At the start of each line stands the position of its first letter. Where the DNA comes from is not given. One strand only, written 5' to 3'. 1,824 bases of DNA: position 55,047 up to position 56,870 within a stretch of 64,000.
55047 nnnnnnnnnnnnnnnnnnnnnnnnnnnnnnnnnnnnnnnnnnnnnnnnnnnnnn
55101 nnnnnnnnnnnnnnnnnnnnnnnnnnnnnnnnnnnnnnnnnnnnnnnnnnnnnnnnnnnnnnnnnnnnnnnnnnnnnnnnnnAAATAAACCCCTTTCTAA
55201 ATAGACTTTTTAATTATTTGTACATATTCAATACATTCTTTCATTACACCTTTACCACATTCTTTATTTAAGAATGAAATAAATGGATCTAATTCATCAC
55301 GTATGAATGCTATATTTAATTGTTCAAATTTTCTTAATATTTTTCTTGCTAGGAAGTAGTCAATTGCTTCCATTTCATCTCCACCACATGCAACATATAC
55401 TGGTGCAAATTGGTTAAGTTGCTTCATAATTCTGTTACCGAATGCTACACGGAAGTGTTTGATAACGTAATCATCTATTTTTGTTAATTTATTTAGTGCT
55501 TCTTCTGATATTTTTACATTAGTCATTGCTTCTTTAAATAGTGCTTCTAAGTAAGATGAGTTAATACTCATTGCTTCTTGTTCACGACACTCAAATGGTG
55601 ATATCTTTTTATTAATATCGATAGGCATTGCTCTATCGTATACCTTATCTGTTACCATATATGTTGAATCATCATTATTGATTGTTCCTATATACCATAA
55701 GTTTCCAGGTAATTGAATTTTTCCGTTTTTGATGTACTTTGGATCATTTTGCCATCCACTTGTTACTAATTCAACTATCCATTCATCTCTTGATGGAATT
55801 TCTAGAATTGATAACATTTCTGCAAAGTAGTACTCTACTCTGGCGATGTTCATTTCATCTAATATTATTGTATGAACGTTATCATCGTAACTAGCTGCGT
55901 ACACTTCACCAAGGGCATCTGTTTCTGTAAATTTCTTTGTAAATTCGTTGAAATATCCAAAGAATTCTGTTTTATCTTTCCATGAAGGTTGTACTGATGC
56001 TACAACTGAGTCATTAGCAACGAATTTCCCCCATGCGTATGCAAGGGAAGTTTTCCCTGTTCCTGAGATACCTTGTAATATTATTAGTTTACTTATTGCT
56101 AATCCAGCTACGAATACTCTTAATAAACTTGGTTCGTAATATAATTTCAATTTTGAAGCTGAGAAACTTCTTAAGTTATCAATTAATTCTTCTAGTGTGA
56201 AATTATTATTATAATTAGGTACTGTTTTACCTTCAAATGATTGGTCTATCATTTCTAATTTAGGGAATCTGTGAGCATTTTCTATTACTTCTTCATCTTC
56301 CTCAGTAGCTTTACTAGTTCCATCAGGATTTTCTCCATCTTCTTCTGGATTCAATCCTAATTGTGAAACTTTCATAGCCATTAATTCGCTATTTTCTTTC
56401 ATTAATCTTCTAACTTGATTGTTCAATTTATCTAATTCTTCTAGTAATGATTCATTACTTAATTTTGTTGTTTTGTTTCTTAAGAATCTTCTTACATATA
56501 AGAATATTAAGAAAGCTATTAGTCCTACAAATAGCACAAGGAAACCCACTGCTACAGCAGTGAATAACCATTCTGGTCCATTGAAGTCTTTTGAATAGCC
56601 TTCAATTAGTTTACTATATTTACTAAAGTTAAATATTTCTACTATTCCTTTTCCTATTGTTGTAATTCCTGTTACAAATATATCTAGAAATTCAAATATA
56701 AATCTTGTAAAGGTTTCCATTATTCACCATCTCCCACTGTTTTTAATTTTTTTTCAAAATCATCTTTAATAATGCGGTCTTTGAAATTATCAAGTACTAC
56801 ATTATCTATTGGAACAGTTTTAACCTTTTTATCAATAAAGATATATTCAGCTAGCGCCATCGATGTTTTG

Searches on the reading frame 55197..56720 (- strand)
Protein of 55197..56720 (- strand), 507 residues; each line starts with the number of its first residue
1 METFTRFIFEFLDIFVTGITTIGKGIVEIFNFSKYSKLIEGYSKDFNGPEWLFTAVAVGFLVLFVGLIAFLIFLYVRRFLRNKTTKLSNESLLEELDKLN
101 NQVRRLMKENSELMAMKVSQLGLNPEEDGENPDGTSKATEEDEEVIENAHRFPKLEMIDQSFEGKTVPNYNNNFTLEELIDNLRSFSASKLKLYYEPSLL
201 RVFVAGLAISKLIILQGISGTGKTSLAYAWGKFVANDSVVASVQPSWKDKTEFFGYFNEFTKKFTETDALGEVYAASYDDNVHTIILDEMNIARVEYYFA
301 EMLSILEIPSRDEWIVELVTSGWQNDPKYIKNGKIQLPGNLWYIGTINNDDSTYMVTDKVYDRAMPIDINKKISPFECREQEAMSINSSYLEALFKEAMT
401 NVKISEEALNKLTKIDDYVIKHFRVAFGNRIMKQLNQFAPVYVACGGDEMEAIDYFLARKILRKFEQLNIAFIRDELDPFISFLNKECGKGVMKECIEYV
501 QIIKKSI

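Call 3: search_protein_families(library=pfam, proteins=[window:55197-56720:-], max_evalue=1)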
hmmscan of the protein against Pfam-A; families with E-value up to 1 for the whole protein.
window:55197-56720:- (507 aa): 8 families
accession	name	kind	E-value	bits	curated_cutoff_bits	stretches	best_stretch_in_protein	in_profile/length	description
PF23204.1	KIF21A_2nd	-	0.0071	17.1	27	0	426-473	27-73/90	KIF21A-like domain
PF06365.17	CD34_antigen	-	0.012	16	26.3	1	52-146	107-198/204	CD34/Podocalyxin family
PF19745.5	FUT8_N_cat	-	0.031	13.5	27.6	1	60-141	11-90/499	Alpha-(1,6)-fucosyltransferase N- and catalytic domains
PF07728.20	AAA_5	-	0.037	14.5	22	1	213-307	2-91/139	AAA domain (dynein-related subfamily)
PF20720.3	nSTAND3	-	0.074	13.2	27.2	1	205-290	12-95/155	Novel STAND NTPase 3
PF13481.12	AAA_25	-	0.14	12.2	27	1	204-236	26-59/195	AAA domain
PF07505.17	DUF5131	-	0.15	12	28.9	1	175-267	140-232/243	Protein of unknown function (DUF5131)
PF13401.12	AAA_22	-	0.2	12.4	27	1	212-291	7-94/130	AAA domain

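Call 4: search_protein_families(library=ncbifam, proteins=[window:55197-56720:-], max_evalue=1)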
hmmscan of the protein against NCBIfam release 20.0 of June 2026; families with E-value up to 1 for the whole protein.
window:55197-56720:- (507 aa): 5 families
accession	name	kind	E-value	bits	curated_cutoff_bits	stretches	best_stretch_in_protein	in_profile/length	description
NF008457.0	PRK11331.1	equivalog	3.6e-06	26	637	1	201-408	185-396/459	5-methylcytosine-specific restriction enzyme subunit McrB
NF045939.1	MHJ_0274_fam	hypoth_equivalog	0.013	15.2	80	0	407-443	52-88/165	MHJ_0274 family protein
NF005255.0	PRK06762.2-2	equivalog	0.043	13.8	140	1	210-242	3-35/163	hypothetical protein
NF038214.1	IS21_help_AAA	equivalog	0.12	12.1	200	1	212-237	92-117/232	IS21-like element helper ATPase IstB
NF006085.0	PRK08233.1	equivalog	0.68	9.7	198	0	417-482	81-139/184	hypothetical protein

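Call 51: search_solved_structures(query=window:55197-56720:-, max_evalue=1, show_alignments=1)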
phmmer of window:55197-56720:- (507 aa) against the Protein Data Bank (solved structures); distinct sequences matched with E-value up to 1: 3.
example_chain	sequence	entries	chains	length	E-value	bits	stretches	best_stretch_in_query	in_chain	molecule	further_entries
6hz4_A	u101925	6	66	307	1.9e-05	27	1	196-407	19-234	5-methylcytosine-specific restriction enzyme B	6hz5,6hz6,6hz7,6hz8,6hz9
6ut6_A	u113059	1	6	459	5.2e-05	25.6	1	196-395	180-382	5-methylcytosine-specific restriction enzyme B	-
7vsr_A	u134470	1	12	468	5.5e-05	25.5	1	196-395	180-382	5-methylcytosine-specific restriction enzyme B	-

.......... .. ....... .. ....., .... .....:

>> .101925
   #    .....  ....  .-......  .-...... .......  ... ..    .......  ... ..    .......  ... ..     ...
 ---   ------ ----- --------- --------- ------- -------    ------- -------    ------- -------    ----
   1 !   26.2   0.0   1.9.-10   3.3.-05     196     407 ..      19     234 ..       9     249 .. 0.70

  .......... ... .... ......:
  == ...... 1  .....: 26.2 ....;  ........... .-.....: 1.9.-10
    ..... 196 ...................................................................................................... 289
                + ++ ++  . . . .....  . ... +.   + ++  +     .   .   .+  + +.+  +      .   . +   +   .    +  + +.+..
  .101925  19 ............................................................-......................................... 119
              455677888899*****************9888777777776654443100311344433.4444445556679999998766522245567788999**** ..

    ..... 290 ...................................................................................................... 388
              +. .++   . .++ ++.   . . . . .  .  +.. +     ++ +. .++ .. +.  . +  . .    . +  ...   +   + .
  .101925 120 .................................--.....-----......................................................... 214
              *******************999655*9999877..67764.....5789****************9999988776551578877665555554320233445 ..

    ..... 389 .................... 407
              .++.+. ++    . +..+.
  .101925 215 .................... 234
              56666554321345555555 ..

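Call 62: list_cluster_members(proteins=[P0001, P0121, window:55197-56720:-, window:44652-46316:-, window:42306-44639:+])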
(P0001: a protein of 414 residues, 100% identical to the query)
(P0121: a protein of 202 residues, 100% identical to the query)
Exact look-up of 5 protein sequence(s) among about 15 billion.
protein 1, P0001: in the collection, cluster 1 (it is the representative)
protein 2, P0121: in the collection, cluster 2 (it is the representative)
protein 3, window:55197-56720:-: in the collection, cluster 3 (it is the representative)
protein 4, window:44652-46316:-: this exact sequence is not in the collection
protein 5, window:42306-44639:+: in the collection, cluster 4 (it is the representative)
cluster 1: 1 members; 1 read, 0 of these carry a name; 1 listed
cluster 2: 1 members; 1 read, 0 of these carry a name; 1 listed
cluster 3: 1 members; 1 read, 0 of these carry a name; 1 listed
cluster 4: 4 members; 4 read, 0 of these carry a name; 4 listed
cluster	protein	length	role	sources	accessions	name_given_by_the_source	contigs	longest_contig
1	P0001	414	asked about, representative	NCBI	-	-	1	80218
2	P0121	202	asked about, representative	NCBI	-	-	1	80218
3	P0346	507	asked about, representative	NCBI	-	-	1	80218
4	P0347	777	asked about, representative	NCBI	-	-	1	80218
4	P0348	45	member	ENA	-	-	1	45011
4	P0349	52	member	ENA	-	-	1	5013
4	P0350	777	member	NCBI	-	-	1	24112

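Call 65: search_protein_families(library=padloc, proteins=[window:55197-56720:-], max_evalue=0.01)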
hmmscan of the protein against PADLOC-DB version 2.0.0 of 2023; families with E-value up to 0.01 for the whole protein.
window:55197-56720:- (507 aa): 2 families
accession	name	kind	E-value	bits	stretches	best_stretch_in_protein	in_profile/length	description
PDLC04547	PDC-M26A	-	3.9e-37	126.2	2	148-312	257-435/724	-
PDLC00914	TRIP13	-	0.0031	15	1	209-265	70-126/302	TRIP13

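Call 66: search_protein_families(library=phrogs, proteins=[window:55197-56720:-], max_evalue=0.01)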
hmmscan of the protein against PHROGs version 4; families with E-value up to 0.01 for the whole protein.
window:55197-56720:- (507 aa): 3 families
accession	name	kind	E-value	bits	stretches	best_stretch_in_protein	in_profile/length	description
phrog_50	-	DNA, RNA and nucleotide metabolism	6.5e-05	23.2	1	104-236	258-395/570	DnaC-like helicase loader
phrog_168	-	DNA, RNA and nucleotide metabolism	0.0026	18.5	1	200-504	33-284/314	clamp loader of DNA polymerase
phrog_3671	-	unknown function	0.0037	18.4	1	69-113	19-69/87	-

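Call 91: search_dna_similar(query=window:55197-56720:-, collection=plasmids, mode=protein, max_evalue=1e-8, max_rows=20)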
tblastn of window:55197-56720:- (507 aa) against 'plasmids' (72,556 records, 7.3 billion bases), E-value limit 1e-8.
Records with a match: 250; places in all: 255; records where one place covers at least 80% of the query: 0.
Best place of each record, by identity: <60% 250.
By first word of the organism name: Klebsiella 135; Bacillus 18; Salmonella 13; Escherichia 12; Enterobacter 8; Rhizobium 6; Citrobacter 6; Synechocystis 4; Deinococcus 3; Sinorhizobium 3; and 32 more.
By predicted mobility (MOB-suite, as given by PLSDB): non-mobilizable 156; conjugative 52; mobilizable 42.
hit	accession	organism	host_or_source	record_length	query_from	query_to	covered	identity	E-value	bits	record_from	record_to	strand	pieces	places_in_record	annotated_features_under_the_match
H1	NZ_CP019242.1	Rhodoferax antarcticus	Whole organism,environment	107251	104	464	71%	31.4%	2e-49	190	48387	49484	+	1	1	AAA family ATPase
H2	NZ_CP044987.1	Deinococcus sp. AJ005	single cell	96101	182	466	56%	38.1%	9e-52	197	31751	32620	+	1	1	AAA family ATPase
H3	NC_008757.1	Polaromonas naphthalenivorans CJ2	-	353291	152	463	62%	34.8%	9e-53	199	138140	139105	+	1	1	AAA family ATPase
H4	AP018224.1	Nostoc linckia NIES-25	-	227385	189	462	54%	37.9%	5e-49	189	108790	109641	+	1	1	hypothetical protein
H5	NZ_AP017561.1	Pseudanabaena sp. ABRG5-3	-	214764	192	465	54%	37.8%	2e-49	190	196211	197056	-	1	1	hypothetical protein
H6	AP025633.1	Annamia dubia NIES-4383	-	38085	96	476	75%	25.7%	3e-18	96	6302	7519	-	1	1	hypothetical protein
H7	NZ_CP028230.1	Lactiplantibacillus plantarum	cell culture,young radish kimchi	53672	190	505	62%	28.4%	7e-21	104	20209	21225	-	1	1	hypothetical protein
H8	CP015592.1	Bacillus cereus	whole organism,garden soil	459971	144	475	65%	25.8%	4e-18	96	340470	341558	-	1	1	none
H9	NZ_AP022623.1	Mycobacteroides abscessus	-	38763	175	501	64%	25.6%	1e-18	97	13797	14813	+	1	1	AAA family ATPase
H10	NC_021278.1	Mycobacteroides abscessus subsp. bolletii 50594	-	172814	175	501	64%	25.6%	1e-18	97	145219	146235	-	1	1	AAA family ATPase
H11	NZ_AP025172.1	Cupriavidus sp. P-10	-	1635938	175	465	57%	27.6%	5e-16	89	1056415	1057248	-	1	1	none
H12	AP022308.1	Burkholderia sp. SFA1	-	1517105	209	501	58%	26.1%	4e-12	77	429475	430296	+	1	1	hypothetical protein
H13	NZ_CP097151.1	Deinococcus sp. QL22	-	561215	200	473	54%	26.7%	3e-15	87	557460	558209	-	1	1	AAA family ATPase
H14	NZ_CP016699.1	Lactococcus lactis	Single cell,Dairy fermentation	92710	193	438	49%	29.4%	5e-21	104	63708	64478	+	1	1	AAA family ATPase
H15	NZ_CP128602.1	Roseibium aggregatum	cell culture,marine biofilms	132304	243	507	52%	27.2%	1e-9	69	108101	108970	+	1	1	hypothetical protein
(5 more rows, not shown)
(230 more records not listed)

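Call 92: get_annotated_region(hit=H1, flank=7000)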
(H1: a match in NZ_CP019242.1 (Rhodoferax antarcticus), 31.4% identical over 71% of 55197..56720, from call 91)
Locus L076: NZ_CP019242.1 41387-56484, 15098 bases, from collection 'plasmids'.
description: Rhodoferax antarcticus strain DSMZ24876 plasmid unnamed2
organism: Rhodoferax antarcticus (NCBI taxid 81479)
taxonomy: Bacteria; Pseudomonadota; Betaproteobacteria; Burkholderiales; Comamonadaceae; Rhodoferax; Rhodoferax antarcticus
host: -; source: Whole organism,environment; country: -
typing (MOB-suite, as given by PLSDB): mobilizable; relaxase MOBP
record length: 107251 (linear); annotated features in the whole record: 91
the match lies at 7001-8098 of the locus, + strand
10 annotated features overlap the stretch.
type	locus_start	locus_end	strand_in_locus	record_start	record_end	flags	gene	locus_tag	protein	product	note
CDS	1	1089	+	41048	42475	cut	-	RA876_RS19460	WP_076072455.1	protein kinase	GO:0006468 - protein phosphorylation [Evidence IEA]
CDS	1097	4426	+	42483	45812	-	-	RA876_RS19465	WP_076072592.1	AAA domain-containing protein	-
CDS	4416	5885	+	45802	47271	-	-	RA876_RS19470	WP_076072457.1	hypothetical protein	-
CDS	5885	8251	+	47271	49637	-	-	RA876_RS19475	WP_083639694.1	AAA family ATPase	-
CDS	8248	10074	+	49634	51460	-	-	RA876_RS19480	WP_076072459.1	DUF2357 domain-containing protein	-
CDS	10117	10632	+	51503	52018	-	-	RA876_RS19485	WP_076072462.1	hypothetical protein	-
CDS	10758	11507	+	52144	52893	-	-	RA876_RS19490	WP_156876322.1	hypothetical protein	-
CDS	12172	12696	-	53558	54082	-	-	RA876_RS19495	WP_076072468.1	macro domain-containing protein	-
CDS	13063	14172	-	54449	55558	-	-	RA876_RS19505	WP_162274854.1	hypothetical protein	-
CDS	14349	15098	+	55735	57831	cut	-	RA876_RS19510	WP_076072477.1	ATP-binding protein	-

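Call 93: get_annotated_region(hit=H2, flank=7000)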
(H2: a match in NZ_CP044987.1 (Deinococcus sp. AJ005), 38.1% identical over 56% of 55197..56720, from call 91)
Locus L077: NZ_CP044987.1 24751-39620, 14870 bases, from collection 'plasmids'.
description: Deinococcus sp. AJ005 plasmid p96k, complete sequence
organism: Deinococcus sp. AJ005 (NCBI taxid 2652443)
taxonomy: Bacteria; Deinococcota; Deinococci; Deinococcales; Deinococcaceae; Deinococcus; Deinococcus sp. AJ005
host: -; source: single cell; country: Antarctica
typing (MOB-suite, as given by PLSDB): non-mobilizable
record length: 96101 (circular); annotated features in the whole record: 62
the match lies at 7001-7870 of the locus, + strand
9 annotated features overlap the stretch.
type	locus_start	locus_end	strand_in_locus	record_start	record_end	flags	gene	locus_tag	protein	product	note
CDS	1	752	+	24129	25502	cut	-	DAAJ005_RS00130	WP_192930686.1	hypothetical protein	-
CDS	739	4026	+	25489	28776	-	-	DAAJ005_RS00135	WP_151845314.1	AAA domain-containing protein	-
CDS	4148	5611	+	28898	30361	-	-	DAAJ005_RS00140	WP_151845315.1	hypothetical protein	-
CDS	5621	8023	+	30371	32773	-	-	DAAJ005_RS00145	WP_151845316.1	AAA family ATPase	-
CDS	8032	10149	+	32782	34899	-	-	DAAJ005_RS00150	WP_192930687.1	DUF2357 domain-containing protein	-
CDS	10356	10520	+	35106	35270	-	-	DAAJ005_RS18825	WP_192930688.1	D-alanyl-D-alanine carboxypeptidase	GO:0006508 - proteolysis [Evidence IEA]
CDS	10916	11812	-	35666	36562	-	-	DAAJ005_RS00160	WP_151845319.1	hypothetical protein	-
CDS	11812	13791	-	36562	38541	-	-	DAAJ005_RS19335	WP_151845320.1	AAA family ATPase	-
CDS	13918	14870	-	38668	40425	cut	-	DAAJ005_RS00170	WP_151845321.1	hypothetical protein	-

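Call 96: get_annotated_region(hit=H8, flank=9000)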
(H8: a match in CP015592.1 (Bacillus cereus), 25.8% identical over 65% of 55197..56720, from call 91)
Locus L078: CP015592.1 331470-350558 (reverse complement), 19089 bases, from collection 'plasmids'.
description: Bacillus cereus strain AR156 plasmid pAR460, complete sequence
organism: Bacillus cereus (NCBI taxid 1396)
taxonomy: Bacteria; Bacillota; Bacilli; Bacillales; Bacillaceae; Bacillus; Bacillus cereus
host: -; source: whole organism,garden soil; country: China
typing (MOB-suite, as given by PLSDB): non-mobilizable; replicon rep_cluster_164
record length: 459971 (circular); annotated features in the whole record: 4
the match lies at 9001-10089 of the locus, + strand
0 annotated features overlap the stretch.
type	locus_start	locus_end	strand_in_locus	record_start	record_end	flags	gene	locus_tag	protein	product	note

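Call 97: get_annotated_region(hit=H7, flank=7000)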
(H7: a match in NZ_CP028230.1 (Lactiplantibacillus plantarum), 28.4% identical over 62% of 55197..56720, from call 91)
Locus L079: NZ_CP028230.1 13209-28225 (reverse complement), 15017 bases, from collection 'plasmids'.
description: Lactiplantibacillus plantarum strain SRCM101222 plasmid unnamed1, complete sequence
organism: Lactiplantibacillus plantarum (NCBI taxid 1590)
taxonomy: Bacteria; Bacillota; Bacilli; Lactobacillales; Lactobacillaceae; Lactiplantibacillus; Lactiplantibacillus plantarum
host: -; source: cell culture,young radish kimchi; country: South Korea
typing (MOB-suite, as given by PLSDB): mobilizable; replicon rep_cluster_1607; relaxase MOBQ
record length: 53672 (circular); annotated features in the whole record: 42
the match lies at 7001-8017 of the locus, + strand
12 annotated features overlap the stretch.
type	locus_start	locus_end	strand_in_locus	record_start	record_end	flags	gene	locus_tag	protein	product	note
CDS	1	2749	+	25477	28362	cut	-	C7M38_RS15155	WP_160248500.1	DEAD/DEAH box helicase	-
CDS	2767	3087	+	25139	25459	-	-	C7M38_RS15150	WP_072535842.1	nucleotide pyrophosphohydrolase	-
CDS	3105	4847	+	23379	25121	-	-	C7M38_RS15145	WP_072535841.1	DNA/RNA helicase domain-containing protein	-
CDS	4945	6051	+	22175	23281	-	-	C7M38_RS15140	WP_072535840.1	hypothetical protein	-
CDS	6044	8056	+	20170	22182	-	-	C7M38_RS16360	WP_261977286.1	hypothetical protein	-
CDS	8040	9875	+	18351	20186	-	-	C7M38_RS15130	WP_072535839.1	DUF2357 domain-containing protein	-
CDS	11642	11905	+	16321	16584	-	-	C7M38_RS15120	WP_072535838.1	hypothetical protein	-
CDS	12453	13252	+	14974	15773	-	-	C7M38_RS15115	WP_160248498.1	IS5 family transposase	-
CDS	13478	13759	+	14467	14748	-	-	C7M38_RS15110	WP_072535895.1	type II toxin-antitoxin system RelB/DinJ family antitoxin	GO:0006355 - regulation of DNA-templated transcription [Evidence IEA]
CDS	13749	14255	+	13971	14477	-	-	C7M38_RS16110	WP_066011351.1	hypothetical protein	-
CDS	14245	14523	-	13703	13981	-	-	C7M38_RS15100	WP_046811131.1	hypothetical protein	-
CDS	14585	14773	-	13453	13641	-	-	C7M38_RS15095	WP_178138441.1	hypothetical protein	-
